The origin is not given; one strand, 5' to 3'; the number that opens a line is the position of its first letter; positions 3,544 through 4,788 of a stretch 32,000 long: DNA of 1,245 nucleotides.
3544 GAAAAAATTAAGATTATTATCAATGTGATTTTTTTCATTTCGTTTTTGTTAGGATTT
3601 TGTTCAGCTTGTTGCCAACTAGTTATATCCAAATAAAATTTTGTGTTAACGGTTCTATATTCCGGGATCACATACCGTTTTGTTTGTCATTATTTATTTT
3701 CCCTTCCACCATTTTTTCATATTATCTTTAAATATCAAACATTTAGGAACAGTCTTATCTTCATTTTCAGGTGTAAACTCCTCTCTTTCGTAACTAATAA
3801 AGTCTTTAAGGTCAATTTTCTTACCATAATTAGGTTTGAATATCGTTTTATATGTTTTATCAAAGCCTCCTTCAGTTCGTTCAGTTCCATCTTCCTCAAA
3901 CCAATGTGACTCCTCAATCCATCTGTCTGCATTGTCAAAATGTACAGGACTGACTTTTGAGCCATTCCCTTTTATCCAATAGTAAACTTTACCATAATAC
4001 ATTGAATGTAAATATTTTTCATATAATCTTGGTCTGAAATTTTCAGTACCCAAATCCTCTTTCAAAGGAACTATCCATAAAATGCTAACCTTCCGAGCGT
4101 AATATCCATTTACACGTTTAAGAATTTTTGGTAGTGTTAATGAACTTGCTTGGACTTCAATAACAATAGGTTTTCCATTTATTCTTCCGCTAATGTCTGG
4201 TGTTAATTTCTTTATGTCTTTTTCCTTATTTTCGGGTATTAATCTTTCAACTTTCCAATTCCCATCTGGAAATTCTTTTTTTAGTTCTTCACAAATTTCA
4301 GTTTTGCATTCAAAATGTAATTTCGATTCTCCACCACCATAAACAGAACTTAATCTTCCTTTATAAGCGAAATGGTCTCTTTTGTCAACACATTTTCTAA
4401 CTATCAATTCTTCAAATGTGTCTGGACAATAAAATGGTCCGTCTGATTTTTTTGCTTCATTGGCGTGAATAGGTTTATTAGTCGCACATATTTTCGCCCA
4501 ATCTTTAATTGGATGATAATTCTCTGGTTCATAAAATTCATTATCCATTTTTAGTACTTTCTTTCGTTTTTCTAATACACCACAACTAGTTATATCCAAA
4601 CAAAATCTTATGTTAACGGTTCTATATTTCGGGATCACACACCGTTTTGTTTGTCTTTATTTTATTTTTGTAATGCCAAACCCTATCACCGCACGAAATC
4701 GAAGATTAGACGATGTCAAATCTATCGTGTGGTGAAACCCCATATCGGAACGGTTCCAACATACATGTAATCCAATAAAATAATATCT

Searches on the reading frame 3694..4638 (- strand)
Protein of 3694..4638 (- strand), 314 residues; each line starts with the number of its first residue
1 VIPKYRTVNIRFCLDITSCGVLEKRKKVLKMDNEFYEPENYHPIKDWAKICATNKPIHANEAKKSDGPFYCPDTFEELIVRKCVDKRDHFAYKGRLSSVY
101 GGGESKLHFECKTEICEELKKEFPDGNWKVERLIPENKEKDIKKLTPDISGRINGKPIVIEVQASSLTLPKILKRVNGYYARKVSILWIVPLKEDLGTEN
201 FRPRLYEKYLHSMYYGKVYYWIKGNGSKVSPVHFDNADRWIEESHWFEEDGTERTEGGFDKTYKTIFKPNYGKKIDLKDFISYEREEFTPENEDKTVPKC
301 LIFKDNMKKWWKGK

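Call 6: search_protein_families(library=pfam, max_evalue=0.01, proteins=[window:3694-4551:-])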
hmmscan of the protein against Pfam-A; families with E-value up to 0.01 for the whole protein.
window:3694-4551:- (285 aa): 3 families
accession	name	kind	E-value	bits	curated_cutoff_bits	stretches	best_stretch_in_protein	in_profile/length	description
PF06054.18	CoiA_nuc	-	4e-10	40.5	20.3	1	75-164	1-82/158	Competence protein CoiA, nuclease-like domain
PF19500.6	DUF6035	-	5.5e-05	23.6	22.6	1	68-161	7-99/179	Domain of unknown function (DUF6035)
PF25164.1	CoiA_N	-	0.00013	21.8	26.3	1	31-62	9-40/50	Competence protein CoiA, N-terminal domain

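Call 38: search_protein_families(library=ncbifam, max_evalue=0.01, proteins=[window:3694-4551:-])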
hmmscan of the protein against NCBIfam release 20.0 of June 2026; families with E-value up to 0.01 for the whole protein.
window:3694-4551:- (285 aa): 0 families

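Call 46: find_encoding_contigs(protein=window:3694-4638:-, flank=5000, max_places=10)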
Protein window:3694-4638:- (314 aa): 7 contigs read that carry it; 6 places shown.
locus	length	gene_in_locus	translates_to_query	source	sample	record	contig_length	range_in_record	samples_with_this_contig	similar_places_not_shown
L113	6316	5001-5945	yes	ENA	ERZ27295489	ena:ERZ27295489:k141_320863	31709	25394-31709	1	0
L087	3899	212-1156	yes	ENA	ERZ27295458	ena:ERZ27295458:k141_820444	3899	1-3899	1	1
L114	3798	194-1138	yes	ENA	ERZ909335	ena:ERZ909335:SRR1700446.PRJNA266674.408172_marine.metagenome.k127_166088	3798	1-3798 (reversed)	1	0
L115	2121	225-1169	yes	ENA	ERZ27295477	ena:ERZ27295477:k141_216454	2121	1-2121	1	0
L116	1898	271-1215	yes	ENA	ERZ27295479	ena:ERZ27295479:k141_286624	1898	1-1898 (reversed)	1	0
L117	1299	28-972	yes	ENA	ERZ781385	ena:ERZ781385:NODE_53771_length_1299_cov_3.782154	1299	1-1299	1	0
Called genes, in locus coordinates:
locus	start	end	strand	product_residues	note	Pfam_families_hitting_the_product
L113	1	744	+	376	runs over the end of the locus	PF00109:ketoacyl-synt, PF02801:Ketoacyl-synt_C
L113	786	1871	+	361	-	PF04055:Radical_SAM, PF06968:BATS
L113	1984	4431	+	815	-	PF13620:CarboxypepD_reg (weak), PF13715:CarbopepD_reg_2, PF07715:Plug, PF00593:TonB_dep_Rec_b-barrel, PF14905:OMP_b-brl_3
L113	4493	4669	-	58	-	-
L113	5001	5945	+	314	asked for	PF06054:CoiA_nuc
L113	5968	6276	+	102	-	-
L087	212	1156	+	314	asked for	PF06054:CoiA_nuc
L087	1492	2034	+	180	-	PF01797:Y1_Tnp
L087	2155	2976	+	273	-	-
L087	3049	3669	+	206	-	-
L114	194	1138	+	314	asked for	PF06054:CoiA_nuc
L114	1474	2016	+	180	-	PF01797:Y1_Tnp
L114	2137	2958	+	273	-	-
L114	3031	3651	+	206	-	-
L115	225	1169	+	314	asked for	PF06054:CoiA_nuc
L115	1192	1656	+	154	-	PF07007:LprI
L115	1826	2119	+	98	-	?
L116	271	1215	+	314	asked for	PF06054:CoiA_nuc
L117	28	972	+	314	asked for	PF06054:CoiA_nuc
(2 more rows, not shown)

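Call 63: search_protein_families(library=padloc, max_evalue=0.01, proteins=[window:3694-4551:-, L115:1282-1656:+])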
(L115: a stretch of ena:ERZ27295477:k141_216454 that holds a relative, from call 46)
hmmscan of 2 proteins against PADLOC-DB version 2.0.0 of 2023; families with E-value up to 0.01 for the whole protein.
window:3694-4551:- (285 aa): 0 families

L115:1282-1656:+ (124 aa): 2 families
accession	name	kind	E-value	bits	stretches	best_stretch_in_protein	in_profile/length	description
PDLC00479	JetB1|JetB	-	0.00021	18.9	1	1-119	82-194/202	DUF4194 domain; MukE-like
PDLC00738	Effector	-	0.0057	13.4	1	5-85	49-130/529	Endonuclease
